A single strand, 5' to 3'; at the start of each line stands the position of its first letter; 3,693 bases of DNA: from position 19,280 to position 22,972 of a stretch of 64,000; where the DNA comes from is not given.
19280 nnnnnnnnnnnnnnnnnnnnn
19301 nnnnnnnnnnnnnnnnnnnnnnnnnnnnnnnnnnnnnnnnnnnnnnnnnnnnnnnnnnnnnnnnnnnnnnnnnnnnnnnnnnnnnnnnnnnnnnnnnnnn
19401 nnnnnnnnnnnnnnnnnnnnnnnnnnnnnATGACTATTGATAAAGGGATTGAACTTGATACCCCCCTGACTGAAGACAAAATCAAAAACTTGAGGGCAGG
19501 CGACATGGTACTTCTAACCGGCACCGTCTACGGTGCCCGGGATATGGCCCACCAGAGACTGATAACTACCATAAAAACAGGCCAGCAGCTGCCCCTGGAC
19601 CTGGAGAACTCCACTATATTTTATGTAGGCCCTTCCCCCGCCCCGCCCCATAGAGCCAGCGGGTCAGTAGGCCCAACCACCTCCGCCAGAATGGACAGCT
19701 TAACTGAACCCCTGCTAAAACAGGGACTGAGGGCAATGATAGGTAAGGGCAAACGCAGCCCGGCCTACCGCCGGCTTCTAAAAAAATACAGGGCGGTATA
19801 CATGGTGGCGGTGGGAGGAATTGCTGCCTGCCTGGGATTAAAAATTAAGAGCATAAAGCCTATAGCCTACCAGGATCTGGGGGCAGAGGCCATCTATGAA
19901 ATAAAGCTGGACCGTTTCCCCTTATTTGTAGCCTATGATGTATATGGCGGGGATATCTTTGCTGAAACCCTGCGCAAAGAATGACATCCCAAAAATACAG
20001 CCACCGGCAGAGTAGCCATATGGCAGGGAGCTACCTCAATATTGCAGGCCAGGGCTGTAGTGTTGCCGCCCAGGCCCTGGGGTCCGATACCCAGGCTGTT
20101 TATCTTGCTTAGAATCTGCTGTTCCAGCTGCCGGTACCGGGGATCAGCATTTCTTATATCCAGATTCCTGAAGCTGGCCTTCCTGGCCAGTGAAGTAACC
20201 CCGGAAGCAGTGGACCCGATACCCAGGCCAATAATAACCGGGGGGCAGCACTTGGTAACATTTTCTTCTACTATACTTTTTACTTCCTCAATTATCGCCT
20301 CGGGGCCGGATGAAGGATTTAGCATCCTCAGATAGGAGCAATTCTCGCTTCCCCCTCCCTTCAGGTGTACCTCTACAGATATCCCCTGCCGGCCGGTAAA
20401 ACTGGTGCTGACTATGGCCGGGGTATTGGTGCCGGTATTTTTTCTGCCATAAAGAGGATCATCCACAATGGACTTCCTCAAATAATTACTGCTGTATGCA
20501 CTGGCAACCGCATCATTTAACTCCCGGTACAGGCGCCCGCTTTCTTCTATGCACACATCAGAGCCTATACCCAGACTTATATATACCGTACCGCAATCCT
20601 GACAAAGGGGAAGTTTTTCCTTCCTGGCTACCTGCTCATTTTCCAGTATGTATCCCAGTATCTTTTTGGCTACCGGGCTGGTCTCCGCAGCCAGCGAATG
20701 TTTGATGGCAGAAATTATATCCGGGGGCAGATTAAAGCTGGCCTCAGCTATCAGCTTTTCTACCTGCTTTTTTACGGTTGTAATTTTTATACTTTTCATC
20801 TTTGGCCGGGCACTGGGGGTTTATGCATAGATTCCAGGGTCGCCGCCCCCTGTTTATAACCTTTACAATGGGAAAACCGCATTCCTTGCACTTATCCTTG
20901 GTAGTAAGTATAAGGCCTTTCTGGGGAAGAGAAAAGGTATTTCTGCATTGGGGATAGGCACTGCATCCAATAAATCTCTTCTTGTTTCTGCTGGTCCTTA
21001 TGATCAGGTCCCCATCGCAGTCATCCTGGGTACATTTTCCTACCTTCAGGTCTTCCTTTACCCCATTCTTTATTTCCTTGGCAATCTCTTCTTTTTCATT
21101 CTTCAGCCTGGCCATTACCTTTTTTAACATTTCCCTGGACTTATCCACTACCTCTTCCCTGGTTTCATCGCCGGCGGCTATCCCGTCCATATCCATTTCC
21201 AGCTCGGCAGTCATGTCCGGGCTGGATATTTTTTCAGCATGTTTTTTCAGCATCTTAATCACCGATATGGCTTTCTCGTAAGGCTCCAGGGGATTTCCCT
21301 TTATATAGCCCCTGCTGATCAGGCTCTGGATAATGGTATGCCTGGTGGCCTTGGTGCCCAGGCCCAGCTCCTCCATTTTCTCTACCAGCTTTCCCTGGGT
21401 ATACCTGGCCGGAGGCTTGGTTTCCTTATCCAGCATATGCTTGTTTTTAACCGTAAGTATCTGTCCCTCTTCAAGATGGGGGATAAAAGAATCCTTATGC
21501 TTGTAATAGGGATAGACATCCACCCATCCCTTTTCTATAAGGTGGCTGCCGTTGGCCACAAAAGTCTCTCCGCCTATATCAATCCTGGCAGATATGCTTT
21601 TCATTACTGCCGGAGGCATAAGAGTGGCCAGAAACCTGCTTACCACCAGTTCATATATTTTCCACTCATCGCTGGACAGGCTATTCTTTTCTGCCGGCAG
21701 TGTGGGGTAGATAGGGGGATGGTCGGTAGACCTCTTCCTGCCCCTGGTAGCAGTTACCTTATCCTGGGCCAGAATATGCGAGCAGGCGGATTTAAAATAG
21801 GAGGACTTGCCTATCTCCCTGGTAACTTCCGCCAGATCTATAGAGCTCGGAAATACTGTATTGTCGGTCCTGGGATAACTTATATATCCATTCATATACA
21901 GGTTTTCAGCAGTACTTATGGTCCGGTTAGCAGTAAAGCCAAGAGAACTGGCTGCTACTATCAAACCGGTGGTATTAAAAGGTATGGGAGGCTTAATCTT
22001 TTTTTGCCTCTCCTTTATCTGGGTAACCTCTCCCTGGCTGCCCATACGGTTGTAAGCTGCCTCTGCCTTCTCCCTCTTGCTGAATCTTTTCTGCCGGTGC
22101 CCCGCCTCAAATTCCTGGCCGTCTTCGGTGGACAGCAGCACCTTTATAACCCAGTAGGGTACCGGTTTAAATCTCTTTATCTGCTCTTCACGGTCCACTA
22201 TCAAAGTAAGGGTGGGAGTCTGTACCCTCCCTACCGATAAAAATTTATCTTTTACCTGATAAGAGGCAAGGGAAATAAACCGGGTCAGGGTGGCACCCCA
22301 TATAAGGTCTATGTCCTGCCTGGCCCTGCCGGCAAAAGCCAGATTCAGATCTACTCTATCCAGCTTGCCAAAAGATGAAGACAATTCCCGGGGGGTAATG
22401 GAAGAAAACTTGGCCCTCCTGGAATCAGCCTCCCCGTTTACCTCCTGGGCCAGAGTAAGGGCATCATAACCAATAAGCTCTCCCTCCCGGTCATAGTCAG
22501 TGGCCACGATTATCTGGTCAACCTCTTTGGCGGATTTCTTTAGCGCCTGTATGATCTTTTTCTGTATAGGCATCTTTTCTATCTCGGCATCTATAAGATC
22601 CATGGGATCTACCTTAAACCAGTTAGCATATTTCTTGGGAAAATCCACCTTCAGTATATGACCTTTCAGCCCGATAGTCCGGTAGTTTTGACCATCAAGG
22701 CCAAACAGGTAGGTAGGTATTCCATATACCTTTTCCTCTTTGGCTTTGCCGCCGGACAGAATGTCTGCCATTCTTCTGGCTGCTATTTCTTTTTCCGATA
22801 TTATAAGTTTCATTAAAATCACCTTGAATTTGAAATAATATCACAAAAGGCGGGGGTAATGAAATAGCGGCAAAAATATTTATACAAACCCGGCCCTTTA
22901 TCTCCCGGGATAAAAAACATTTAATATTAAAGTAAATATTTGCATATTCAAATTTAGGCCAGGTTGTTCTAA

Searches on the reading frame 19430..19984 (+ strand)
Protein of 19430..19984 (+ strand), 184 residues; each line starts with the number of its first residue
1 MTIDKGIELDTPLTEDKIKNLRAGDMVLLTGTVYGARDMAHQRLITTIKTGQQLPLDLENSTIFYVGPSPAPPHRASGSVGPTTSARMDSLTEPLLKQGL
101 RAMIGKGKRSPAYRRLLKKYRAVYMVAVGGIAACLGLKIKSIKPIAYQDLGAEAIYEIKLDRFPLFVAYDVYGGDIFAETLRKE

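Call 34: search_protein_families(library=pfam, proteins=[window:19430-19984:+], max_evalue=0.001)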
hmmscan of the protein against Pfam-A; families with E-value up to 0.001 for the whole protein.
window:19430-19984:+ (184 aa): 1 family
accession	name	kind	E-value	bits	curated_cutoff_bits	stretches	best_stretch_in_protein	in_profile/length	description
PF05683.17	Fumerase_C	-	6.7e-53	179.5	22.2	1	5-179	27-204/205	Fumarase C-terminus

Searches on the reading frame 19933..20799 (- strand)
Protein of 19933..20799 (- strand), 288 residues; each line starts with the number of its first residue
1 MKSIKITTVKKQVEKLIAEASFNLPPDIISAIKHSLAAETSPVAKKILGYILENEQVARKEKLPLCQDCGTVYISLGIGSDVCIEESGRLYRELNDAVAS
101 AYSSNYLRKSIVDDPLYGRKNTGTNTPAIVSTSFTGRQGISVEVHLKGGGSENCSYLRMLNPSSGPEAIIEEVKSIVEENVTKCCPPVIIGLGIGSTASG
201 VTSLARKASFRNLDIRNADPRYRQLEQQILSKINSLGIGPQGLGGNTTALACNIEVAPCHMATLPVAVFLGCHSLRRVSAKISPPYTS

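Call 34: search_protein_families(library=pfam, proteins=[window:19933-20799:-], max_evalue=0.001)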
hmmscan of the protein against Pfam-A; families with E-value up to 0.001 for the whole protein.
window:19933-20799:- (288 aa): 1 family
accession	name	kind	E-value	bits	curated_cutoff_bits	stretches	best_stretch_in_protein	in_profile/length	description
PF05681.19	Fumerase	-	4.3e-91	305.4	25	1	11-280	2-269/270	Fumarate hydratase (Fumerase)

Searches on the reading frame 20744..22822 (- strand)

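Call 34: search_protein_families(library=pfam, proteins=[window:20744-22822:-], max_evalue=0.001)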
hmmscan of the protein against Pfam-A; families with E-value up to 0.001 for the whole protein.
window:20744-22822:- (692 aa): 3 families
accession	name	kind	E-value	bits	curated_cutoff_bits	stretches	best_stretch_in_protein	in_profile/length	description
PF01131.25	Topoisom_bac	-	3.9e-126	421.8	35.1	1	158-559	3-410/411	DNA topoisomerase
PF01751.28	Toprim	-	1.4e-14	54.5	23.1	1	5-142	1-96/96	Toprim domain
PF01396.24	Zn_ribbon_Top1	-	3.9e-10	39.8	32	1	600-634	5-38/39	Topoisomerase DNA binding C4 zinc finger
